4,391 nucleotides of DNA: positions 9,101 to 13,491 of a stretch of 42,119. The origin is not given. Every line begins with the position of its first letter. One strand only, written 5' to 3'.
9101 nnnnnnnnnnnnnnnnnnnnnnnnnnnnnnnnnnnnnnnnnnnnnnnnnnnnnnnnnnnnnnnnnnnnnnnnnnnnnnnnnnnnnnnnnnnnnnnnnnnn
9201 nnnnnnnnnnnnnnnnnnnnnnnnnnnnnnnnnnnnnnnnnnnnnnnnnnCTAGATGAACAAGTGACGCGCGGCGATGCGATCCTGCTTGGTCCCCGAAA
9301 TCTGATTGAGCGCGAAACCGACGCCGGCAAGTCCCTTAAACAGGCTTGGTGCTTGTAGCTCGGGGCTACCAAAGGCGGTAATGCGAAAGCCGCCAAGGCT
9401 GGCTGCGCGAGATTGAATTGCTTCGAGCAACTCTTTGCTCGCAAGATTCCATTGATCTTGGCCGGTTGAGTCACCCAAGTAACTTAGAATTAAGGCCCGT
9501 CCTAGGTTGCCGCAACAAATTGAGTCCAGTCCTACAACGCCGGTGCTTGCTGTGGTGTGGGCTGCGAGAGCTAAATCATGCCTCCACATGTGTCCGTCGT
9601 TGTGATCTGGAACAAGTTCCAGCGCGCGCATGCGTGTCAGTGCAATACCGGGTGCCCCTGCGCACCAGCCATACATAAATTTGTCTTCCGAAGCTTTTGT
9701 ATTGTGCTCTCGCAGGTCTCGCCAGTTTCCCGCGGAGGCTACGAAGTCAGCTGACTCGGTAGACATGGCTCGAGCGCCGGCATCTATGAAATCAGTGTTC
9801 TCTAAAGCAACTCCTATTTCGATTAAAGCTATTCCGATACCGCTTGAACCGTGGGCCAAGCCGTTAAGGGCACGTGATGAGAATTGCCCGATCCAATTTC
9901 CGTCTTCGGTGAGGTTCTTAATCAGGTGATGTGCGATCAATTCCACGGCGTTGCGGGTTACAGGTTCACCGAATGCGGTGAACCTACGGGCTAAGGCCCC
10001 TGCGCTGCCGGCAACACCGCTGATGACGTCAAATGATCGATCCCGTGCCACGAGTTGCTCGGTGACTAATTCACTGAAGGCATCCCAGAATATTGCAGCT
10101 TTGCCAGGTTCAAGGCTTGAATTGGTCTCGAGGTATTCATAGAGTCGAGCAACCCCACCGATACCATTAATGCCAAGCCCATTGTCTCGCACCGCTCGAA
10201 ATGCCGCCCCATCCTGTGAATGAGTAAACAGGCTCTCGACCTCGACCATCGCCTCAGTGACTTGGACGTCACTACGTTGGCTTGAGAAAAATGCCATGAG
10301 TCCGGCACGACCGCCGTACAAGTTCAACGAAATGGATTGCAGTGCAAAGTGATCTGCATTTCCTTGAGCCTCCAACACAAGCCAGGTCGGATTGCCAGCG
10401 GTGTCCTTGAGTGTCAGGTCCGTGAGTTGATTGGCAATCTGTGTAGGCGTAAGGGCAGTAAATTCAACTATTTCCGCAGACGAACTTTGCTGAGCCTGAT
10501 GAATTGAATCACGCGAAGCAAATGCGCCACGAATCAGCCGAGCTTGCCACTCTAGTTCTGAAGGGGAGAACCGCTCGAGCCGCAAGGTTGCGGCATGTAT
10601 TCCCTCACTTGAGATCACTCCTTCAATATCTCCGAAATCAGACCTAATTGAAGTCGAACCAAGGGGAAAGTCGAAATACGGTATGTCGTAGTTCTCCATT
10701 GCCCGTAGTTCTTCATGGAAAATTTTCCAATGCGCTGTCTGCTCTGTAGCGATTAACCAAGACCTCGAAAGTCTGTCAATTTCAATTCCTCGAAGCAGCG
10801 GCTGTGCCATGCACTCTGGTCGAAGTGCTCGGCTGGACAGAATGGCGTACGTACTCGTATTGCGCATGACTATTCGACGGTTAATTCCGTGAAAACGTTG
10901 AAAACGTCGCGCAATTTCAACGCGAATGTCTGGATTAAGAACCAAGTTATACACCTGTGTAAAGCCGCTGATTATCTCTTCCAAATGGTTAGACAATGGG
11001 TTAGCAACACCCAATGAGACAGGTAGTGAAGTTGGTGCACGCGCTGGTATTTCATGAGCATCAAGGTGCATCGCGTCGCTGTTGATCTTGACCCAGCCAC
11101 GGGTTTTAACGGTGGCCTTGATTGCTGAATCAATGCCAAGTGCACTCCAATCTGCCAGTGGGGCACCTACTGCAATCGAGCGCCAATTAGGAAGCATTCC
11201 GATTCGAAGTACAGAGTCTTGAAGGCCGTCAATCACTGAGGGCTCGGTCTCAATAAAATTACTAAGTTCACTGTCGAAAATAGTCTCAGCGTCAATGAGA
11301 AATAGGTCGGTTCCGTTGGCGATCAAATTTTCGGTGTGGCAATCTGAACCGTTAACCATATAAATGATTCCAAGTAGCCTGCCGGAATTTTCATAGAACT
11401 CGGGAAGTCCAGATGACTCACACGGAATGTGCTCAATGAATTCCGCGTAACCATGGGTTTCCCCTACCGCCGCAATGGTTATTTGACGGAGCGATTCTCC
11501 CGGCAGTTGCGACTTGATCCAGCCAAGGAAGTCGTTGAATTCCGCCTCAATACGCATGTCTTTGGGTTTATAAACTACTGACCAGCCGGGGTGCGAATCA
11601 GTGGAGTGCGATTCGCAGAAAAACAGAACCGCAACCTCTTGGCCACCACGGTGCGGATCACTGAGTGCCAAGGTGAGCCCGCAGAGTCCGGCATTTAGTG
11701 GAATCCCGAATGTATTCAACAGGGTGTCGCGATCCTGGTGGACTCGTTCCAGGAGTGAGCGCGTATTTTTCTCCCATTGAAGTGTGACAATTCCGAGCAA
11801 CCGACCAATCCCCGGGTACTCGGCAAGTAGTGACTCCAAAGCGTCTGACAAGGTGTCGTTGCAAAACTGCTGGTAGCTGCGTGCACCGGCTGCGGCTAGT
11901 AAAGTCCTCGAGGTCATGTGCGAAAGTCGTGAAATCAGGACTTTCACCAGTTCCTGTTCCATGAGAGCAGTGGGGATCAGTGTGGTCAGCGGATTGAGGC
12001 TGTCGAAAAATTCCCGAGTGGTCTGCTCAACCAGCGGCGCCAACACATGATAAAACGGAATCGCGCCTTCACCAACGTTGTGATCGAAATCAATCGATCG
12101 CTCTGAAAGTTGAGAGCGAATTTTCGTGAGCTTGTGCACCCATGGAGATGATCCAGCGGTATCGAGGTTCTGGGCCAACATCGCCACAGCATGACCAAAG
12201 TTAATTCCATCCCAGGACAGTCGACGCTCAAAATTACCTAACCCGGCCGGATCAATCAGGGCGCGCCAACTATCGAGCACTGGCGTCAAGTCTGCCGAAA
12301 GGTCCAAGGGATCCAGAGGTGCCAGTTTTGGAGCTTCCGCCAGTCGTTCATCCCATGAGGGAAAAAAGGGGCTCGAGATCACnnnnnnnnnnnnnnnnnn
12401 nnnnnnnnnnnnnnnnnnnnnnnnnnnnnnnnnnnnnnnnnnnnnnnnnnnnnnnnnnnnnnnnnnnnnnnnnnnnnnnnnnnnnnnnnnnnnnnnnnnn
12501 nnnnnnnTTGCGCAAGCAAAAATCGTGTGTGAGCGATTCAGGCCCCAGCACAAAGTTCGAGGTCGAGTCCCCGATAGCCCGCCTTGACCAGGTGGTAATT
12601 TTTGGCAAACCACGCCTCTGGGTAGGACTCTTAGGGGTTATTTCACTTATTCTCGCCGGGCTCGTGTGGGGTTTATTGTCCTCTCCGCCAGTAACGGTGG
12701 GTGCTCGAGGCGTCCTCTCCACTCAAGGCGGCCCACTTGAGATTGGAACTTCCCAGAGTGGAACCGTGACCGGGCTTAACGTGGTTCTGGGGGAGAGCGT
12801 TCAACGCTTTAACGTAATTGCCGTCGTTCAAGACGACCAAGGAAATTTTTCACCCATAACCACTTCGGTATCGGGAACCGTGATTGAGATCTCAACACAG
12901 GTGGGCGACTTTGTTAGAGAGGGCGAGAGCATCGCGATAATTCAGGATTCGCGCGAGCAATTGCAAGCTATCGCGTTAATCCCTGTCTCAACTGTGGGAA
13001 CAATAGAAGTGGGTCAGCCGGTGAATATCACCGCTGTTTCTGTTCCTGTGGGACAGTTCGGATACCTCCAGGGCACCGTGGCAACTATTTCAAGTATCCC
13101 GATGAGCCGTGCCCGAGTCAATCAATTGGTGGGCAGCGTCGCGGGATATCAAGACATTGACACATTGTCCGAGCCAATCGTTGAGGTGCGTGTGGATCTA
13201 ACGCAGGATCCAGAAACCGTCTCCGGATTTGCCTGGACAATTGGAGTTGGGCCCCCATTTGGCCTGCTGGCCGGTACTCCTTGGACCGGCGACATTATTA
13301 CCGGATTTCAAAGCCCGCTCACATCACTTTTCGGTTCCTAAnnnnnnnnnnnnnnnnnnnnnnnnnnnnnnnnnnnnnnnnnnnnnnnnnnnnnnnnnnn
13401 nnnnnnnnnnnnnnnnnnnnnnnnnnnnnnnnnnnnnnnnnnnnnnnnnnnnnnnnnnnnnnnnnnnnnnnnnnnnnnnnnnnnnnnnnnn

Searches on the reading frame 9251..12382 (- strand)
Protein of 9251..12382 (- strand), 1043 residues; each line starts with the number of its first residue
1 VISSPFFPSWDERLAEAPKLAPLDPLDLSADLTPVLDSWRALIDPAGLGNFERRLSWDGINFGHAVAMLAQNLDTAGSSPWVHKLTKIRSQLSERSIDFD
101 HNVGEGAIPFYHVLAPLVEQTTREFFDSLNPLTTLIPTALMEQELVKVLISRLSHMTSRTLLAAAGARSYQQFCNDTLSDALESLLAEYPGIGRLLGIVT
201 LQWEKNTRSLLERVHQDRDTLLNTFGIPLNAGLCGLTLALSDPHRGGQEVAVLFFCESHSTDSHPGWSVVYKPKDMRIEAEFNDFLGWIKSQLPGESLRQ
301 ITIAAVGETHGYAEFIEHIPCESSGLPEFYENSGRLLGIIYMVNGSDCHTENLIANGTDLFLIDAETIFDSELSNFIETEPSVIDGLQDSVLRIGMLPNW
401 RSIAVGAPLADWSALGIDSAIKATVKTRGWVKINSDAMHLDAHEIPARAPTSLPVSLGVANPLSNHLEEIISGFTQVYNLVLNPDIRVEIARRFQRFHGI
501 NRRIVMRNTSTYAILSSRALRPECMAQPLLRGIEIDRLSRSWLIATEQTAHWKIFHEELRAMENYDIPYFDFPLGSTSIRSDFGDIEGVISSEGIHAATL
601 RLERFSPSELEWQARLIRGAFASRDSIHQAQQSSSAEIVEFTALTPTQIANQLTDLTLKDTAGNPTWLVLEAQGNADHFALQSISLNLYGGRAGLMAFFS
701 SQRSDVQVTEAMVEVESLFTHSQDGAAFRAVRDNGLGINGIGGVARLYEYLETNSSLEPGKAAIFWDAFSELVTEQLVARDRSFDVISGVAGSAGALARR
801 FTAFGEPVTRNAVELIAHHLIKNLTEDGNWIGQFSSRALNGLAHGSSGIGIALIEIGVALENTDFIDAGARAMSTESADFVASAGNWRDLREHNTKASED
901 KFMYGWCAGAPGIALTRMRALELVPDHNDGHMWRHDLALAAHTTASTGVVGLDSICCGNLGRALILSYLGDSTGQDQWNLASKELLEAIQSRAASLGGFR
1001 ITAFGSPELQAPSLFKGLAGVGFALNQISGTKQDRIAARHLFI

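Call 5: search_protein_families(library=pfam, proteins=[window:9251-12382:-], max_evalue=0.01)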
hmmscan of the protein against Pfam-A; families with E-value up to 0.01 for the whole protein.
window:9251-12382:- (1043 aa): 2 families
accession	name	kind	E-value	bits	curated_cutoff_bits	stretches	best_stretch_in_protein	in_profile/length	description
PF13575.12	DUF4135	-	4.4e-84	283.3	29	1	189-571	1-376/378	Domain of unknown function (DUF4135)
PF05147.19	LANC_like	-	3e-35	121.9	23.2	1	685-1035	4-344/350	Lanthionine synthetase C-like protein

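Call 6: search_protein_families(library=ncbifam, proteins=[window:9251-12382:-], max_evalue=0.01)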
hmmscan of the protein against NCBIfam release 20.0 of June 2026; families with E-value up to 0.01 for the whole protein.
window:9251-12382:- (1043 aa): 3 families
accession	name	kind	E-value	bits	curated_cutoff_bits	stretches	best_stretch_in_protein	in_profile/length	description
TIGR03897.1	lanti_2_LanM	subfamily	2.1e-174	581.8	304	1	145-1026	46-927/932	type 2 lanthipeptide synthetase LanM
NF038150.1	lanthi_synth_IV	equivalog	8.3e-18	64.1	650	1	596-1021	429-836/851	class IV lanthionine synthetase LanL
NF038151.1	lanthi_synth_III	equivalog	1e-10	40.7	575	1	779-975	598-782/833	class III lanthionine synthetase LanKC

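Call 22: search_solved_structures(query=window:9251-12382:-, max_evalue=0.001, show_alignments=1)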
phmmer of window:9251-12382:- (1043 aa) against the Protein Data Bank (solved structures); distinct sequences matched with E-value up to 0.001: 2.
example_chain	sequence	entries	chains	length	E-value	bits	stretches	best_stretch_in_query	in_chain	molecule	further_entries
6st5_A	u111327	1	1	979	4.1e-44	153.9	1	161-930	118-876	LicM2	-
5dzt_A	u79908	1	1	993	3.1e-16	61.6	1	188-580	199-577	CylM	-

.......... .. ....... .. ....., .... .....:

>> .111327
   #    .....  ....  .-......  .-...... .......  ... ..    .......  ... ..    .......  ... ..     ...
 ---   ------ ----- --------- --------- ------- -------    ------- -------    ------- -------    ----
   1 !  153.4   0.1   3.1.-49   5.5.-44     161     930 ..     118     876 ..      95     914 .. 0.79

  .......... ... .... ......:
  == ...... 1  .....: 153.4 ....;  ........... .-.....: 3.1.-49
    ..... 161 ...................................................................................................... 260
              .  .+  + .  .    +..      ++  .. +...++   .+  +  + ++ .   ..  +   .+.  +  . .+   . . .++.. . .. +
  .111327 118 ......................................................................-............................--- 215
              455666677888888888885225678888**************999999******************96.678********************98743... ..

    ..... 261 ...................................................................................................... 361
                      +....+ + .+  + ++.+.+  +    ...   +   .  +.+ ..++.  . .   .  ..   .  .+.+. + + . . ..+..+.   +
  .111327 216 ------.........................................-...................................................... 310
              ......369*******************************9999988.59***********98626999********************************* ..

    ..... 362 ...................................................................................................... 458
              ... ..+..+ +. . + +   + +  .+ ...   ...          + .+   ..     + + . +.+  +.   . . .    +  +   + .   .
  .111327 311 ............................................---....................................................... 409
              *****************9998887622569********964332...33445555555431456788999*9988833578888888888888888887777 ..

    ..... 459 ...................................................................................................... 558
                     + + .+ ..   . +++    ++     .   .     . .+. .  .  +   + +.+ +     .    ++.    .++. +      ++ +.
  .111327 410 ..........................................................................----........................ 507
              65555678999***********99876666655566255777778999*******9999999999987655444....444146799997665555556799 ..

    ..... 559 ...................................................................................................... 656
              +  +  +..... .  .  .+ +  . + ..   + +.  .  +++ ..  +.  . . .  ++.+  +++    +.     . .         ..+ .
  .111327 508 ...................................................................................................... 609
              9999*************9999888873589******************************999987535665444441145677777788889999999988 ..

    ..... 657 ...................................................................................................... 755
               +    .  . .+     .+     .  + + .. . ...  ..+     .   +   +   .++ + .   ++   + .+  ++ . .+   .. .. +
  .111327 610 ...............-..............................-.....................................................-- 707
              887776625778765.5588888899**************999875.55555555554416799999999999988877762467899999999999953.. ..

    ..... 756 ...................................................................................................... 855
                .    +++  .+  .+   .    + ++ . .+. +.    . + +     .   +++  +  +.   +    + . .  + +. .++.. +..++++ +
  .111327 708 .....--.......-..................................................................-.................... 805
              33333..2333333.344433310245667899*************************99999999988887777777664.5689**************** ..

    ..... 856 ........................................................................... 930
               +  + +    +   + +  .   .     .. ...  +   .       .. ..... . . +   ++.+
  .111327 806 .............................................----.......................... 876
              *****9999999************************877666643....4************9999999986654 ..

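Call 31: find_related_loci(query=A4, collection=genome_contigs, flank=10000)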
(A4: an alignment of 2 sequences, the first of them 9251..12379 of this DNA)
Query A4 (1042 aa) in genome_contigs; peptide patterns used: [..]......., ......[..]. (x = any residue, [..] = any of these).
31 stretches matched a pattern, but none encodes a relative of the query by tblastn (E <= 1e-3).

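Call 70: find_homologous_proteins(query=window:9251-12379:-, max_evalue=1e-20)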
Query window:9251-12379:- (1042 aa): 33 proteins with E <= 1e-20 among 8000 candidates.
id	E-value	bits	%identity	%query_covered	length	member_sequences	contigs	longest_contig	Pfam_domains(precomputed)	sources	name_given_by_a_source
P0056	0.0e+0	2365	100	100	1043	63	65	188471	PF13575.13,PF05147.20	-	-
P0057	0.0e+0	2005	84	100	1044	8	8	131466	PF13575.13,PF05147.20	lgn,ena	-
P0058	0.0e+0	1168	53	99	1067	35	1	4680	PF13575.13,PF05147.20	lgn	-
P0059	2.5e-161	557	34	94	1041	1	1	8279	PF13575.13,PF05147.20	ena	-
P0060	1.1e-132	462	32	98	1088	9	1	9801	PF13575.13,PF05147.20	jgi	jgi:type 2 lantibiotic biosynthesis protein LanM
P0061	7.6e-118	413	30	95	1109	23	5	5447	PF13575.13,PF05147.20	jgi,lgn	-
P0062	7.9e-116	406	30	95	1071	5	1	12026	PF13575.13,PF05147.20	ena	-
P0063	1.8e-115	405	31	95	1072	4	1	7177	PF13575.13,PF05147.20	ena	-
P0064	9.3e-115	403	32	82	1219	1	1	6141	PF13575.13,PF05147.20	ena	-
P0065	2.4e-112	395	29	95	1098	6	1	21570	PF13575.13,PF05147.20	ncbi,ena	-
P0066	6.9e-112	393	30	95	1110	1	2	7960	PF13575.13,PF05147.20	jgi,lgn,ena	jgi:type 2 lantibiotic biosynthesis protein LanM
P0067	8.3e-111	390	28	95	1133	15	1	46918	PF13575.13,PF05147.20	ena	-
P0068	1.0e-110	389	30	95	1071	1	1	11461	PF13575.13,PF05147.20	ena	-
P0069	2.2e-110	388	30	95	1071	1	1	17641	PF13575.13,PF05147.20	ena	-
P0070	4.9e-110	387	30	95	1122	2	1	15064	PF13575.13,PF05147.20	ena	-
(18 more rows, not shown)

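Call 71: find_encoding_contigs(protein=P0059, flank=10000, max_places=1)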
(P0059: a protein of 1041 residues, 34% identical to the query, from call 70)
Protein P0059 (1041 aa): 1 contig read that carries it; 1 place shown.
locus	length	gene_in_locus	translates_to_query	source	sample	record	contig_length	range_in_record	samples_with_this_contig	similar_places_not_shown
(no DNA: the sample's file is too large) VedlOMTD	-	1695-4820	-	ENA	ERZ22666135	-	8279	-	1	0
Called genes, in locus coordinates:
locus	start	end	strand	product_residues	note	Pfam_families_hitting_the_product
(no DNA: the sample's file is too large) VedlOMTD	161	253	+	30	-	-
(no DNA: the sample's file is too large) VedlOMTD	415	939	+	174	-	-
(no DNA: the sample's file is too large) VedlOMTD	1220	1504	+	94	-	PF07862:Nif11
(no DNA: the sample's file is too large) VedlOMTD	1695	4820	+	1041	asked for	PF13575:DUF4135, PF05147:LANC_like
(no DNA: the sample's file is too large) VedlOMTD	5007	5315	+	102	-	-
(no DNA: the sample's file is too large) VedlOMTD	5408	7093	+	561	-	PF02502:LacAB_rpiB, PF00464:SHMT, PF01212:Beta_elim_lyase (weak), PF00155:Aminotran_1_2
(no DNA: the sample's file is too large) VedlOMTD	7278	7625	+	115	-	PF05717:TnpB_IS66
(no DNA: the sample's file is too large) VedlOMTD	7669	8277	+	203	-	?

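Call 72: find_encoding_contigs(protein=P0060, flank=10000, max_places=1)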
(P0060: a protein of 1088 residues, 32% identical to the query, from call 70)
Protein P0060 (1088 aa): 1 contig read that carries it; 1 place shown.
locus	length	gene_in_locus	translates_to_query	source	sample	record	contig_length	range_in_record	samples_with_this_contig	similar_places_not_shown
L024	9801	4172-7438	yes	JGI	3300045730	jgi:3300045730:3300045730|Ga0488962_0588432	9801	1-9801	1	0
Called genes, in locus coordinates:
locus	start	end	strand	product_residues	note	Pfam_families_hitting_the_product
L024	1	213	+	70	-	?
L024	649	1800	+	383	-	PF00135:COesterase, PF20434:BD-FAE, PF07859:Abhydrolase_3 (weak)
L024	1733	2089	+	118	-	PF00135:COesterase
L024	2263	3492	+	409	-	-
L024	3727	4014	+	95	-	PF07862:Nif11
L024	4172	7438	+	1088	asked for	PF13575:DUF4135, PF05147:LANC_like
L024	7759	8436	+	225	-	PF00892:EamA (weak)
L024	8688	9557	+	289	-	-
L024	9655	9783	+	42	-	-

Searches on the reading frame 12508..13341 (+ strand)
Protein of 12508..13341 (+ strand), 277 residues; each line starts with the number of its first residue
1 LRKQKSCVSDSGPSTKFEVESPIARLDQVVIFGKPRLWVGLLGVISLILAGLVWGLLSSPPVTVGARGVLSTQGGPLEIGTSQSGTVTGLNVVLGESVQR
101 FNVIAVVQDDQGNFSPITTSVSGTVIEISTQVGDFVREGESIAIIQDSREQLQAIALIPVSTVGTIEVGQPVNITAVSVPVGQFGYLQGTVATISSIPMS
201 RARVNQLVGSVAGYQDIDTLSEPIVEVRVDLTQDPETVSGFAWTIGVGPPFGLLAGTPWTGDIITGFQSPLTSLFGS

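Call 5: search_protein_families(library=pfam, proteins=[window:12508-13341:+], max_evalue=0.01)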
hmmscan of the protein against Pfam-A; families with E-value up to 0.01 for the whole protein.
window:12508-13341:+ (277 aa): 3 families
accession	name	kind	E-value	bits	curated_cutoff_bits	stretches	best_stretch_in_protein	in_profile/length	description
PF13437.12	HlyD_3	-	6.3e-09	37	22.2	1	117-206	2-88/106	HlyD family secretion protein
PF16576.10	HlyD_D23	-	8.6e-08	32.2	30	1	116-196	110-186/214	Barrel-sandwich domain of CusB or HlyD membrane-fusion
PF00364.28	Biotin_lipoyl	-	2e-05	24.8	22.1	1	80-145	9-73/73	Biotin-requiring enzyme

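Call 6: search_protein_families(library=ncbifam, proteins=[window:12508-13341:+], max_evalue=0.01)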
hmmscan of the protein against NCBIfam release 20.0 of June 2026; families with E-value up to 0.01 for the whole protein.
window:12508-13341:+ (277 aa): 12 families
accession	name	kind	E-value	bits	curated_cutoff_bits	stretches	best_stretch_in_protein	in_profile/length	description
TIGR03794.1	NHLM_micro_HlyD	equivalog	2.6e-36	125.5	156.2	2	109-275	248-416/421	NHLP bacteriocin system secretion protein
TIGR01843.1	type_I_hlyD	subfamily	5.6e-08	32.2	208.65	1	110-196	266-353/422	HlyD family type I secretion periplasmic adaptor subunit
NF004547.1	PRK05889.1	equivalog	1.4e-06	28.4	75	1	116-146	41-71/71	biotin/lipoyl-binding carrier protein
TIGR01730.1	RND_mfp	subfamily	4.2e-06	25.9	94.9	2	117-155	29-174/322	efflux RND transporter periplasmic adaptor subunit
NF006079.0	PRK08225.1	equivalog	2.2e-05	24.4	95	1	79-145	4-69/70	acetyl-CoA carboxylase biotin carboxyl carrier protein subunit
NF008814.0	PRK11854.1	equivalog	4.8e-05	22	722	1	78-149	9-182/637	pyruvate dehydrogenase complex dihydrolipoyllysine-residue acetyltransferase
TIGR02971.1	heterocyst_DevB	subfamily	0.00029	20.4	129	1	112-241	202-318/327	ABC exporter membrane fusion protein, DevB family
NF005239.0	PRK06748.1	subfamily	0.0011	19.1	111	0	79-111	46-78/84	hypothetical protein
TIGR01348.1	PDHac_trf_long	equivalog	0.0011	17.7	552.1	1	78-149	7-77/587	dihydrolipoyllysine-residue acetyltransferase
TIGR00998.1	8a0101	subfamily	0.0028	16.6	390.8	1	117-177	207-266/334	EmrA/EmrK family multidrug efflux transporter periplasmic adaptor subunit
NF006761.0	PRK09282.1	domain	0.005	15.4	402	1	77-146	522-590/591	pyruvate carboxylase subunit B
TIGR01108.1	oadA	equivalog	0.0067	14.9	756.5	1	96-153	499-556/582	sodium-extruding oxaloacetate decarboxylase subunit alpha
